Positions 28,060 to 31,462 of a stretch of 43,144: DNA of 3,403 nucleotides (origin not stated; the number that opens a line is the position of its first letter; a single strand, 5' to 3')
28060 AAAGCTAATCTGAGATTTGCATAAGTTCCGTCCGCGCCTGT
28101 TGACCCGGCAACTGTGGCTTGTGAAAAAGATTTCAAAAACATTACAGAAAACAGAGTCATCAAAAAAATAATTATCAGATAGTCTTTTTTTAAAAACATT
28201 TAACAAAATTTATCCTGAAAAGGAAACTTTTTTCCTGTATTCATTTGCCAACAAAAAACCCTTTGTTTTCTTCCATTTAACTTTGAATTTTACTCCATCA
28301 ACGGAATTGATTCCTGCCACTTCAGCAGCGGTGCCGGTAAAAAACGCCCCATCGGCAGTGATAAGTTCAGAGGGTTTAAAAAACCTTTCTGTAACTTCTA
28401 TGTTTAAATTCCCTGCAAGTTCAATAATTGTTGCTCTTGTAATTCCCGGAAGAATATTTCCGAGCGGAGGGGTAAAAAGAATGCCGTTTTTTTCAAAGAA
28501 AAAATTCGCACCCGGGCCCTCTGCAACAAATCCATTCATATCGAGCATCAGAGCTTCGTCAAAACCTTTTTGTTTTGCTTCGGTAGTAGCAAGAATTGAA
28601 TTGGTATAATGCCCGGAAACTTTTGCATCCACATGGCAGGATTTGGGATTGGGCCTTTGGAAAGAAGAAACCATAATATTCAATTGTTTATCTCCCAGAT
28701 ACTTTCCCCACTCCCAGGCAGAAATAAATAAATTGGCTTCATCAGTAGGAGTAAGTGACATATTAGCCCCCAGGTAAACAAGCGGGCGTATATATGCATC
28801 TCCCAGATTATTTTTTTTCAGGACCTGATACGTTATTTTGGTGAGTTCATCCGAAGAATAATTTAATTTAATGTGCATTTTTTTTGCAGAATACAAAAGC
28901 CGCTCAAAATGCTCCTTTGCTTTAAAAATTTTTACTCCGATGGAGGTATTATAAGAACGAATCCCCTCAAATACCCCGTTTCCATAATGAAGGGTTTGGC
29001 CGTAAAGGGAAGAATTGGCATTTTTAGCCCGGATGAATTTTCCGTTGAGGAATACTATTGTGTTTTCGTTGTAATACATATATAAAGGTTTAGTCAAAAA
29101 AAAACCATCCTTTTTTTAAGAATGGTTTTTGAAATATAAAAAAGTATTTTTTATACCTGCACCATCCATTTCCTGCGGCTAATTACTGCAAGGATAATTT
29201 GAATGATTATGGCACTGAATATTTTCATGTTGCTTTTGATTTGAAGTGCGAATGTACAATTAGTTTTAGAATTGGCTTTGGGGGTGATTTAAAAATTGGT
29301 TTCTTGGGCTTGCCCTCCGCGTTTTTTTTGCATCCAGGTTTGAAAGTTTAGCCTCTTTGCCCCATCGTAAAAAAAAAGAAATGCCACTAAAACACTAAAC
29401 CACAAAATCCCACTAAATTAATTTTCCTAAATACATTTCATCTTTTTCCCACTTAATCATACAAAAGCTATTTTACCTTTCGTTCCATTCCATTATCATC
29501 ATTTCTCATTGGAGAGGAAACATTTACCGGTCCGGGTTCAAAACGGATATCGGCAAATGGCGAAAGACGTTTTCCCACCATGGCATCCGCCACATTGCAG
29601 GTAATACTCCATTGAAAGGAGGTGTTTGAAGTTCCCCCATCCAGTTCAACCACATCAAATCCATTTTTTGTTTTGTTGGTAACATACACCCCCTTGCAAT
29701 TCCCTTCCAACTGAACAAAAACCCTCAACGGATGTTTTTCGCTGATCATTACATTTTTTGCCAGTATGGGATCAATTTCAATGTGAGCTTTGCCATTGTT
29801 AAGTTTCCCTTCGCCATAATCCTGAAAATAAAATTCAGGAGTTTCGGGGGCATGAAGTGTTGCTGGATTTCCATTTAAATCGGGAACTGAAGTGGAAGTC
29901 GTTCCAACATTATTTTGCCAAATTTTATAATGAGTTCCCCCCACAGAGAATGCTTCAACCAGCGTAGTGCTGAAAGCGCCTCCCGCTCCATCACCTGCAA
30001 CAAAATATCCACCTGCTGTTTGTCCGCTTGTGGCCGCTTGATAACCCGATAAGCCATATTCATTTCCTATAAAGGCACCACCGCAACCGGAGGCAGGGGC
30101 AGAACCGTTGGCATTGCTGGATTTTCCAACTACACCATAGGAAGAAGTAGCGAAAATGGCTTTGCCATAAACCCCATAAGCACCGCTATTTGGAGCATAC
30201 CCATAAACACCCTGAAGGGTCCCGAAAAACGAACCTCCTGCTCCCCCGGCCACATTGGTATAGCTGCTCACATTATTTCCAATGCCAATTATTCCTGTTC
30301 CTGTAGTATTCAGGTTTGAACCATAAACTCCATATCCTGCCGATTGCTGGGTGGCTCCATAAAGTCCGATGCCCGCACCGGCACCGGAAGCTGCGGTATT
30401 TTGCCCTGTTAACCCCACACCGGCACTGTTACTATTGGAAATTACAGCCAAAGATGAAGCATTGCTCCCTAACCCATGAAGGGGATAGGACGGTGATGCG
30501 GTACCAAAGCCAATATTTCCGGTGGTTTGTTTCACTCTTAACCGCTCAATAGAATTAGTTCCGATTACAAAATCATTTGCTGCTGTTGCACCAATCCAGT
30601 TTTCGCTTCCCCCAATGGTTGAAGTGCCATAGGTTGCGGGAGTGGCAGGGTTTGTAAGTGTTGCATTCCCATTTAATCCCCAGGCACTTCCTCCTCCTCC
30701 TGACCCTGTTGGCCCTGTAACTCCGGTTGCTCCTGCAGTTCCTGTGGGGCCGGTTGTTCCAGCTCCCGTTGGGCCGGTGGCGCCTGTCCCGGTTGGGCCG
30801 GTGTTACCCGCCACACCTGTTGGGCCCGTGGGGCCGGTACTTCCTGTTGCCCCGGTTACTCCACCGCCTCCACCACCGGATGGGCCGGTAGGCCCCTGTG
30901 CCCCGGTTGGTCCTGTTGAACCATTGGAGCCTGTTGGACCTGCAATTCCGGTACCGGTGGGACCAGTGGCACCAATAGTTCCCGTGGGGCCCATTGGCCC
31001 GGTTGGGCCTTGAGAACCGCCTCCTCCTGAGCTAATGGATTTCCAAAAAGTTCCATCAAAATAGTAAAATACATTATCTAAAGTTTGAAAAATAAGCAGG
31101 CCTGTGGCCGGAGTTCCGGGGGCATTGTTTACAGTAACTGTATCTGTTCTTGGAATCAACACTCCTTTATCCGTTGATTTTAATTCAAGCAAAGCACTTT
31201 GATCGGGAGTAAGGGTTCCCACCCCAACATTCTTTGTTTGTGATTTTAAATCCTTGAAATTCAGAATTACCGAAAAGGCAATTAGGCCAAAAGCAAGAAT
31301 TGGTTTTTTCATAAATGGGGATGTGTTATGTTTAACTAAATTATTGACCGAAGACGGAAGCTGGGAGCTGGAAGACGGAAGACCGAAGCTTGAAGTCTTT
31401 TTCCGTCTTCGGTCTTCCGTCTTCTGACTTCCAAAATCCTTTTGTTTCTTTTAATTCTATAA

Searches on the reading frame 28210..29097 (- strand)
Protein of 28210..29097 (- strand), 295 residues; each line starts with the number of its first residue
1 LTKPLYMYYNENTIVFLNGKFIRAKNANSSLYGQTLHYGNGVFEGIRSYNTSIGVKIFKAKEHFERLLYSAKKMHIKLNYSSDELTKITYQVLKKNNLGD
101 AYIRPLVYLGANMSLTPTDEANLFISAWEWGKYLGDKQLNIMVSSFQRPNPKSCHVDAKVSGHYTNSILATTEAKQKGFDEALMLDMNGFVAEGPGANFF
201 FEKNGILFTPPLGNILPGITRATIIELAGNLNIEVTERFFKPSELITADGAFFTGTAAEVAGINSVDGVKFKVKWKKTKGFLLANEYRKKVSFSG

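Call 5: search_protein_families(library=pfam, proteins=[window:28210-29097:-])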
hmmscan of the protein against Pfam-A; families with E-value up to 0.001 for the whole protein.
window:28210-29097:- (295 aa): 1 family
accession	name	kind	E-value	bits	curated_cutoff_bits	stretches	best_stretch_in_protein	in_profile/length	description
PF01063.24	Aminotran_4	-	2.3e-55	188.3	28.5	1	41-266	1-223/223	Amino-transferase class IV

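Call 8: search_protein_families(library=ncbifam, proteins=[window:28210-29097:-], max_evalue=1)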
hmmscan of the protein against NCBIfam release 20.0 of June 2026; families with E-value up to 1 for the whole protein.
window:28210-29097:- (295 aa): 22 families
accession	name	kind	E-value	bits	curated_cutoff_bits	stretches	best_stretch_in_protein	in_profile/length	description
NF005146.0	PRK06606.1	equivalog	7.2e-92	307.6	279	1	10-272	4-273/307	branched-chain amino acid transaminase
TIGR01122.1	ilvE_I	equivalog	5.5e-90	301.5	245.55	1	16-271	1-264/298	branched-chain-amino-acid transaminase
NF005726.0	PRK07544.1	equivalog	3e-70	236.6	396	1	8-291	6-288/295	branched-chain amino acid aminotransferase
NF006185.0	PRK08320.1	subfamily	3.4e-65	220.1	363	1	13-291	3-283/292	branched-chain amino acid aminotransferase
NF009126.0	PRK12479.1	equivalog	9.2e-47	159.6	518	1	11-269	2-262/299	branched-chain-amino-acid transaminase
NF005800.0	PRK07650.1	equivalog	1.5e-40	139.3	308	1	14-290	2-275/290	aminodeoxychorismate lyase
NF009896.0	PRK13356.1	equivalog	5.9e-39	133.9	262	1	10-273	5-268/287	branched-chain amino acid aminotransferase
NF009897.0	PRK13357.1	equivalog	4.8e-34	117.7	307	1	33-278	61-326/358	branched-chain amino acid aminotransferase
NF005209.0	PRK06680.1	subfamily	3.2e-33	114.8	320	1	12-271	2-261/286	D-amino-acid transaminase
TIGR01121.1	D_amino_aminoT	equivalog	8.3e-32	110.5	277.45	1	15-270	2-254/276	D-amino-acid transaminase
TIGR01123.1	ilvE_II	equivalog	1.2e-28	100.1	250.05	1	34-276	19-280/313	branched-chain-amino-acid transaminase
NF009066.0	PRK12400.1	equivalog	9.6e-27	94.2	538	1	20-270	12-261/290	D-amino-acid transaminase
NF005888.0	PRK07849.1-3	equivalog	6.8e-23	81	273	1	35-278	35-281/298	aminodeoxychorismate lyase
TIGR03461.1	pabC_Proteo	equivalog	7.2e-21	74.6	176.85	2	168-274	146-253/262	aminodeoxychorismate lyase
NF004761.0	PRK06092.1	equivalog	6.7e-20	71.4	260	2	167-274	147-255/268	aminodeoxychorismate lyase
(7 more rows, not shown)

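Call 21: find_related_loci(query=window:28210-29097:-, collection=metagenome_contigs, flank=10000)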
Query window:28210-29097:- (295 aa) in metagenome_contigs; peptide patterns used: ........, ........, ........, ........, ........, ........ (x = any residue, [..] = any of these).
278 stretches matched a pattern; 154 encode a relative of the query (tblastn E <= 1e-3); the best 80 are kept; 80 distinct loci.
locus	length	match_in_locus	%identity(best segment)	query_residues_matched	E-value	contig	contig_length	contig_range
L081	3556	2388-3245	70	7-292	5e-148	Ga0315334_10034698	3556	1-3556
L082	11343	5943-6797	69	7-291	2e-139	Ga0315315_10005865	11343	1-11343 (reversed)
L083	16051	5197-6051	69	7-291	8e-139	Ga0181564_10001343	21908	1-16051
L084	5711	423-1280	70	7-292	4e-139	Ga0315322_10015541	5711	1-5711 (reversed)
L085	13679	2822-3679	68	7-292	7e-137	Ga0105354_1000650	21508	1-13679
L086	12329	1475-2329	69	7-291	8e-137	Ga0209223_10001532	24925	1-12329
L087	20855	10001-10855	67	7-291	2e-136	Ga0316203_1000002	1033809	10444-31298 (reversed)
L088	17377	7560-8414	68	7-291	2e-135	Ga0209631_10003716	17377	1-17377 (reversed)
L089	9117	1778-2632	69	7-291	3e-135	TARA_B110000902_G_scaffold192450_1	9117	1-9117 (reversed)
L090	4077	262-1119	68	7-292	4e-137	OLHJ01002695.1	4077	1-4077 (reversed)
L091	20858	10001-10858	66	7-292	4e-133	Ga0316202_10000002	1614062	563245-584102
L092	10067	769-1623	67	7-291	3e-132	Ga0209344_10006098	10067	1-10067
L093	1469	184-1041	66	7-292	1e-142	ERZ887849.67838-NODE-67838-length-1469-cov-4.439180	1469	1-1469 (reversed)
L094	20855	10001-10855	65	7-291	1e-130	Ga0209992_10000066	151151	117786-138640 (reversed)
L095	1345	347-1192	65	7-288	4e-142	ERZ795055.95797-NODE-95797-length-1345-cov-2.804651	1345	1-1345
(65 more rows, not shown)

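Call 37: find_homologous_proteins(query=window:28210-29097:-, max_evalue=1e-60)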
Query window:28210-29097:- (295 aa): 6103 proteins with E <= 1e-60 among 8000 candidates; the best 120 are listed.
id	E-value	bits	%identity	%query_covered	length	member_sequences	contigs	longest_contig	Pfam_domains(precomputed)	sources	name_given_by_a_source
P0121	1.2e-194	663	100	100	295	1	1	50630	PF01063.25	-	-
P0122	5.3e-146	503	75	97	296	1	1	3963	PF01063.25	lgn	-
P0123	1.8e-145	502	75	97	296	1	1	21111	PF01063.25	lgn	-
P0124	5.9e-145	500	74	97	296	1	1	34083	PF01063.25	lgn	-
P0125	1.3e-144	499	75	97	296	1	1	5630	PF01063.25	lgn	-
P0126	1.5e-144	499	75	97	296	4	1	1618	PF01063.25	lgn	-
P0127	5.9e-144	497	75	97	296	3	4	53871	PF01063.25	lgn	-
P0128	7.1e-144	496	74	97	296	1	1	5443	PF01063.25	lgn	-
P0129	1.7e-143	495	74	98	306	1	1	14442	PF01063.25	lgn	-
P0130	2.4e-143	495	74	97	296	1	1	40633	PF01063.25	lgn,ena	-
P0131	3.2e-143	494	74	97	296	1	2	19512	PF01063.25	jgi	-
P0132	4.8e-143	494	76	97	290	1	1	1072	PF01063.25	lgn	-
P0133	3.1e-141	488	73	97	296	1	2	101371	PF01063.25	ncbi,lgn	ncbi:MAG: branched-chain amino acid transaminase [Flavobacteriales bacterium]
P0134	2.6e-140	485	73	97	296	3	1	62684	PF01063.25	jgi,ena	jgi:branched-chain amino acid aminotransferase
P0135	4.2e-140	484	73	97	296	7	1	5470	PF01063.25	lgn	-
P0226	1.0e-129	450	68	98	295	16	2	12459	PF01063.25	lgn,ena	-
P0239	1.8e-129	449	69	97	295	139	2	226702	PF01063.25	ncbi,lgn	-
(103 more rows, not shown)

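Call 39: find_encoding_contigs(protein=P0124, flank=9000, max_places=2)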
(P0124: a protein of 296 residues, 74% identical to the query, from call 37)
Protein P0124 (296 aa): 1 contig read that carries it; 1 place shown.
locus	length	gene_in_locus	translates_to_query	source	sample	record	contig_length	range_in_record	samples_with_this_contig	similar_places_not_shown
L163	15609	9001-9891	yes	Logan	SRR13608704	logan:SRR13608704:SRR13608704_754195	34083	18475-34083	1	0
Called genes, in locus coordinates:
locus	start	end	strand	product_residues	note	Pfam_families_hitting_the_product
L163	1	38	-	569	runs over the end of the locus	PF17899:Peptidase_M61_N, PF05299:Peptidase_M61, PF00595:PDZ (weak), PF17820:PDZ_6 (weak)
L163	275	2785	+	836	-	PF13620:CarboxypepD_reg, PF13715:CarbopepD_reg_2 (weak), PF07715:Plug, PF00593:TonB_dep_Rec_b-barrel, PF14905:OMP_b-brl_3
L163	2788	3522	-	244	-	PF08501:Shikimate_dh_N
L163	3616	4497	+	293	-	-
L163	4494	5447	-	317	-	PF01676:Metalloenzyme, PF01663:Phosphodiest (weak)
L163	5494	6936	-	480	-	-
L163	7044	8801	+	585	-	-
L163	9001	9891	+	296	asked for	PF01063:Aminotran_4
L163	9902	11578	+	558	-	PF00920:ILVD_EDD_N, PF24877:ILV_EDD_C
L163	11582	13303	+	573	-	PF02776:TPP_enzyme_N, PF00205:TPP_enzyme_M, PF02775:TPP_enzyme_C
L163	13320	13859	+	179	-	PF01842:ACT, PF22629:ACT_AHAS_ss, PF10369:ALS_ss_C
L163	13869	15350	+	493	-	PF07991:KARI_N, PF01450:KARI_C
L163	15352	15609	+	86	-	?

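Call 40: find_encoding_contigs(protein=P0127, flank=9000, max_places=2)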
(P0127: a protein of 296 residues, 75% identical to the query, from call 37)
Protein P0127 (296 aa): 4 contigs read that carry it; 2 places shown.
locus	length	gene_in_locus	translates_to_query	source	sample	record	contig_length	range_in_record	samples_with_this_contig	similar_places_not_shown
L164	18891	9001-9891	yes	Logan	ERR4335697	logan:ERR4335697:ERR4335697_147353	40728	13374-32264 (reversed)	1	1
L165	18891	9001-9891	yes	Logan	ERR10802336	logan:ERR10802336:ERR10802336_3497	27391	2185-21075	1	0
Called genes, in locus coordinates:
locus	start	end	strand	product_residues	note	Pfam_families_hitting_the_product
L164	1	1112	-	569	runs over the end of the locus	PF17899:Peptidase_M61_N, PF05299:Peptidase_M61, PF00595:PDZ (weak)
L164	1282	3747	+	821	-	PF13620:CarboxypepD_reg, PF13715:CarbopepD_reg_2 (weak), PF07715:Plug, PF00593:TonB_dep_Rec_b-barrel, PF14905:OMP_b-brl_3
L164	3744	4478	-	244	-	PF08501:Shikimate_dh_N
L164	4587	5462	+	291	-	-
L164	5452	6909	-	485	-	-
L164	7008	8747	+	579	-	PF18962:Por_Secre_tail (weak)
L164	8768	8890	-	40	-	-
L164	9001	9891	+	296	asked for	PF01063:Aminotran_4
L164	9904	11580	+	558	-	PF00920:ILVD_EDD_N, PF24877:ILV_EDD_C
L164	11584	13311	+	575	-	PF02776:TPP_enzyme_N, PF00205:TPP_enzyme_M, PF02775:TPP_enzyme_C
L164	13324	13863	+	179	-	PF01842:ACT, PF22629:ACT_AHAS_ss, PF10369:ALS_ss_C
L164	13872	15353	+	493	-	PF02558:ApbA (faint), PF07991:KARI_N, PF01450:KARI_C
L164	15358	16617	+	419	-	PF00291:PALP, PF00585:Thr_dehydrat_C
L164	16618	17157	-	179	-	-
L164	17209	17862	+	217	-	PF13353:Fer4_12 (weak), PF04055:Radical_SAM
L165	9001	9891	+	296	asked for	PF01063:Aminotran_4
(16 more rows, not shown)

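Call 41: find_encoding_contigs(protein=P0123, flank=9000, max_places=2)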
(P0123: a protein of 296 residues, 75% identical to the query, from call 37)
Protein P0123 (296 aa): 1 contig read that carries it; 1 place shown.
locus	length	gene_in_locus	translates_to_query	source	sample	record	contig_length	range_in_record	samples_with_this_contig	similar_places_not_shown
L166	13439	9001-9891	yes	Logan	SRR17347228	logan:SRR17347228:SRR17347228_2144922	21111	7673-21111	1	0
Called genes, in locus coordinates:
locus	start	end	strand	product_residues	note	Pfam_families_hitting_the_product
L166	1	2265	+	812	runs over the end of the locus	PF13620:CarboxypepD_reg, PF13715:CarbopepD_reg_2 (weak), PF07715:Plug (weak), PF00593:TonB_dep_Rec_b-barrel, PF14905:OMP_b-brl_3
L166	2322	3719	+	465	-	PF00801:PKD (weak), PF18911:PKD_4, PF00801:PKD (weak), PF18911:PKD_4, PF18962:Por_Secre_tail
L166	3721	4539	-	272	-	PF08501:Shikimate_dh_N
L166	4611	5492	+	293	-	-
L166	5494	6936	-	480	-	-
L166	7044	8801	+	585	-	-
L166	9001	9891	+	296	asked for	PF01063:Aminotran_4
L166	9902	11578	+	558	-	PF00920:ILVD_EDD_N, PF24877:ILV_EDD_C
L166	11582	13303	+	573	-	PF02776:TPP_enzyme_N, PF00205:TPP_enzyme_M, PF02775:TPP_enzyme_C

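Call 54: find_encoding_contigs(protein=P0239, flank=8000, max_places=2)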
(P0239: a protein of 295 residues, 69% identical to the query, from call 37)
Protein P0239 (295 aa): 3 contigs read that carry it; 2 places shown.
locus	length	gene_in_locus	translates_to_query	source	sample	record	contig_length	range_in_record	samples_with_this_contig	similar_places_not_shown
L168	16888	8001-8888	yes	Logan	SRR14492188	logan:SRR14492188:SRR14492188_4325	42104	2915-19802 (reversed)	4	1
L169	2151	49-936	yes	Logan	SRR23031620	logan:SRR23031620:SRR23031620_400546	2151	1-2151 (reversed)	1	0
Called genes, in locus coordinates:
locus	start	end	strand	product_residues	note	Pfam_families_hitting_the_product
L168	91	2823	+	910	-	PF26766:Choice_anch_L, PF00041:fn3 (faint), PF16656:Pur_ac_phosph_N (faint), PF19081:Ig_7 (faint), PF13585:CHU_C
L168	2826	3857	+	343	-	PF11751:PorP_SprF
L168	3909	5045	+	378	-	PF17874:TPR_MalT (weak), PF07719:TPR_2 (faint), PF13424:TPR_12, PF25058:ARM_TT21 (faint), PF00515:TPR_1 (weak), PF13176:TPR_7 (faint), PF13181:TPR_8 (faint), PF13424:TPR_12 (weak)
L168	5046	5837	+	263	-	PF04397:LytTR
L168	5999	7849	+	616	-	-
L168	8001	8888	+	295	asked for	PF01063:Aminotran_4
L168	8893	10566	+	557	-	PF00920:ILVD_EDD_N, PF24877:ILV_EDD_C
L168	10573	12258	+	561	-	PF02776:TPP_enzyme_N, PF00205:TPP_enzyme_M, PF02775:TPP_enzyme_C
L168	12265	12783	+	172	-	PF01842:ACT, PF22629:ACT_AHAS_ss, PF10369:ALS_ss_C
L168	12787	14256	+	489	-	PF07991:KARI_N, PF01450:KARI_C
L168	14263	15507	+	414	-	PF00291:PALP, PF00585:Thr_dehydrat_C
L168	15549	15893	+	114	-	PF03960:ArsC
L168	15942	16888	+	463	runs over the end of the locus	PF02784:Orn_Arg_deC_N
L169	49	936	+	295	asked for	PF01063:Aminotran_4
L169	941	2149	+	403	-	?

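Call 55: find_encoding_contigs(protein=P0226, flank=8000, max_places=2)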
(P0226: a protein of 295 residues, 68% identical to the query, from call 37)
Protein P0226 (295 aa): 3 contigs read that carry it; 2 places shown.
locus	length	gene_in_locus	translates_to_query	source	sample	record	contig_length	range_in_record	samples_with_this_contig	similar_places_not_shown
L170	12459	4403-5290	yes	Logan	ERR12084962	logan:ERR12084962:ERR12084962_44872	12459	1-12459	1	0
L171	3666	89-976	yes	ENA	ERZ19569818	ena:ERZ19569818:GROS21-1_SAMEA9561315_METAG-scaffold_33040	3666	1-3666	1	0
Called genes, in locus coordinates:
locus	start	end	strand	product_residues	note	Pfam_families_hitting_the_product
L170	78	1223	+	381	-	PF17874:TPR_MalT (faint), PF13176:TPR_7 (faint), PF13181:TPR_8 (faint), PF13374:TPR_10 (faint), PF13424:TPR_12, PF00515:TPR_1, PF07719:TPR_2 (weak)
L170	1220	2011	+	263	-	PF04397:LytTR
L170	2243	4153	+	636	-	-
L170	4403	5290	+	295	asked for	PF01063:Aminotran_4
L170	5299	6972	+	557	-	PF00920:ILVD_EDD_N, PF24877:ILV_EDD_C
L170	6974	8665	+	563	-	PF02776:TPP_enzyme_N, PF00205:TPP_enzyme_M, PF02775:TPP_enzyme_C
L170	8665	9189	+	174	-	PF01842:ACT, PF22629:ACT_AHAS_ss, PF13710:ACT_5 (faint), PF10369:ALS_ss_C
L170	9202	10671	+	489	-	PF07991:KARI_N, PF01450:KARI_C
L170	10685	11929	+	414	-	PF00291:PALP, PF00585:Thr_dehydrat_C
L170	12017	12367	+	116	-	PF03960:ArsC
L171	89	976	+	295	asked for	PF01063:Aminotran_4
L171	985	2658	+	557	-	PF00920:ILVD_EDD_N, PF24877:ILV_EDD_C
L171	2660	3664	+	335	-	?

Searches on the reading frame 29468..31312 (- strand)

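Call 5: search_protein_families(library=pfam, proteins=[window:29468-31312:-])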
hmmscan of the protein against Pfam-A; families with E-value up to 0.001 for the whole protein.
window:29468-31312:- (614 aa): 0 families

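Call 7: search_protein_families(library=pfam, proteins=[window:29468-31312:-], max_evalue=5)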
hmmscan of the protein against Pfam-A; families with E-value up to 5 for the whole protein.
window:29468-31312:- (614 aa): 1 family
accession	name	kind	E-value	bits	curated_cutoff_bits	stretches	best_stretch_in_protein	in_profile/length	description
PF01391.23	Collagen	-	0.75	10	27.2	1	98-146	3-52/60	Collagen triple helix repeat (20 copies)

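Call 8: search_protein_families(library=ncbifam, proteins=[window:29468-31312:-], max_evalue=1)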
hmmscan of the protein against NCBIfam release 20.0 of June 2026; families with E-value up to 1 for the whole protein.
window:29468-31312:- (614 aa): 3 families
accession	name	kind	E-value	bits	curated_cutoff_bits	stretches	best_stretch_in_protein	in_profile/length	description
NF038329.2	gly_rich_SclB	equivalog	9.4e-09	34.7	325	1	95-215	164-289/442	LPXTG-anchored collagen-like adhesin Scl2/SclB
NF046116.1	adhesin_Lcl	equivalog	1.5e-08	33.6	500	1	95-236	116-253/431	collagen-like adhesin Lcl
NF038330.1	adhesin_SclA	exception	9.1e-05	22.2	400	1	96-218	117-246/405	LPXTG-anchored collagen-like adhesin Scl1/SclA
